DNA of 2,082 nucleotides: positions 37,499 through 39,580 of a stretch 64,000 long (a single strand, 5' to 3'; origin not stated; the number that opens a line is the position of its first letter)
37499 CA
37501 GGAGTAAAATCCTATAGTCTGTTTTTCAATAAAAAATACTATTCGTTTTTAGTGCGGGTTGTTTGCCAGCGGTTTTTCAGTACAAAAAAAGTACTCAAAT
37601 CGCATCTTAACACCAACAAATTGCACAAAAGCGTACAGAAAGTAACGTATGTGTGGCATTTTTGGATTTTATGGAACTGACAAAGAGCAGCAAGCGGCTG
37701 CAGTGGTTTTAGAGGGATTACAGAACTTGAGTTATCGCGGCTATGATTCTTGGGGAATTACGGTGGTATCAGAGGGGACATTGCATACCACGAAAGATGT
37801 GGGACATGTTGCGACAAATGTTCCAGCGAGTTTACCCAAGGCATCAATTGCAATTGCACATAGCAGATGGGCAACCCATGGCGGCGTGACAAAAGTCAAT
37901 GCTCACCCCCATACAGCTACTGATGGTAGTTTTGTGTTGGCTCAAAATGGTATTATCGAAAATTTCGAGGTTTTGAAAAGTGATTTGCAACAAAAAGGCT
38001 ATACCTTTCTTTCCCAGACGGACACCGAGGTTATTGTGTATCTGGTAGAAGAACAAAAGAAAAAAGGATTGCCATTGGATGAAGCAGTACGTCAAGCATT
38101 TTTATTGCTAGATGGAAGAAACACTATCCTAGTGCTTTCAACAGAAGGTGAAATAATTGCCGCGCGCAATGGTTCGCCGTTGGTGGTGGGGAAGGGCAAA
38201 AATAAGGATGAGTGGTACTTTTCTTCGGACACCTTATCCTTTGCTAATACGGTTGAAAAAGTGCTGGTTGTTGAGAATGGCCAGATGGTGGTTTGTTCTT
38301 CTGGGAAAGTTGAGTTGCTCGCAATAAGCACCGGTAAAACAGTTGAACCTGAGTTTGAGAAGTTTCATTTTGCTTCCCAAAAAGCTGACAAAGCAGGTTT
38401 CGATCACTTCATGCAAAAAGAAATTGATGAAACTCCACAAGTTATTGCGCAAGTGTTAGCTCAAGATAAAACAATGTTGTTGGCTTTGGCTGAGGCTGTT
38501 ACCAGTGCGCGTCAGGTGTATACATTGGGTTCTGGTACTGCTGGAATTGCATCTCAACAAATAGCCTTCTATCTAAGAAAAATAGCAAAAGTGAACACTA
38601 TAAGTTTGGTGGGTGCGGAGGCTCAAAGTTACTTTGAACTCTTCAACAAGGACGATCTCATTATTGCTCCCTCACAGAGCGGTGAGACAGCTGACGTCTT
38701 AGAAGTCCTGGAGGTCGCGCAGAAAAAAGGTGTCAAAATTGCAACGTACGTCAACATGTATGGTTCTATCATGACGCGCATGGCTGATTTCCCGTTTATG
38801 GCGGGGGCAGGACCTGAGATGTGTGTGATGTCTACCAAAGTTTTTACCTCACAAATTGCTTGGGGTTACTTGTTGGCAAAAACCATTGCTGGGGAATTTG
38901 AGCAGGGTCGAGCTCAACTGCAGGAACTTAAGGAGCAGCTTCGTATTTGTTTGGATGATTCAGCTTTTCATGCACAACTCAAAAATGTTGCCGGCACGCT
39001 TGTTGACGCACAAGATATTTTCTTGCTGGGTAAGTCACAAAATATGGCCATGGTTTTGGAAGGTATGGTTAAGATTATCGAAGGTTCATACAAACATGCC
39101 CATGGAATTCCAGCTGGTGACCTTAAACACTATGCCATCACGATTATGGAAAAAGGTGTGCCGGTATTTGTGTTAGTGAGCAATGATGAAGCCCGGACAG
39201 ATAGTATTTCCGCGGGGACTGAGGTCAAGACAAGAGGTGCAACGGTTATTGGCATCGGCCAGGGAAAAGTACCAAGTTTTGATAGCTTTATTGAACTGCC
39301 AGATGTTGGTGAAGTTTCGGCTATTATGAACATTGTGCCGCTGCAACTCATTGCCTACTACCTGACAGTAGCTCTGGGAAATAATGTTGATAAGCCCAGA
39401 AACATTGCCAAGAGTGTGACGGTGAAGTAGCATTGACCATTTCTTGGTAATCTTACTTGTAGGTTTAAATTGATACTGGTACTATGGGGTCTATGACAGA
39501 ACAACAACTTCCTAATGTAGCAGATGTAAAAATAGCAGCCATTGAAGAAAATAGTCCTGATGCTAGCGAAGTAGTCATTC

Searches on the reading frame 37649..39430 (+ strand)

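Call 70: search_protein_families(library=pfam, proteins=[window:37649-39430:+], max_evalue=0.0001)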
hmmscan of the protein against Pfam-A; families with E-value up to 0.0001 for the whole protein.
window:37649-39430:+ (593 aa): 5 families
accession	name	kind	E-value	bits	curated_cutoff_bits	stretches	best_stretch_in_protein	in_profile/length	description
PF01380.27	SIS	-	1.2e-29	103.2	25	2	285-410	3-129/131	SIS domain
PF13522.11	GATase_6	-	5.9e-15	55.9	27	1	64-160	9-94/130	Glutamine amidotransferase domain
PF13537.11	GATase_7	-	3.9e-12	46.7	25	1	85-195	13-118/123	Glutamine amidotransferase domain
PF13580.11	SIS_2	-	1.5e-06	28.7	27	0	326-364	93-133/138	SIS domain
PF13230.11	GATase_4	-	2.3e-05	23.9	23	1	33-133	34-138/272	Glutamine amidotransferases class-II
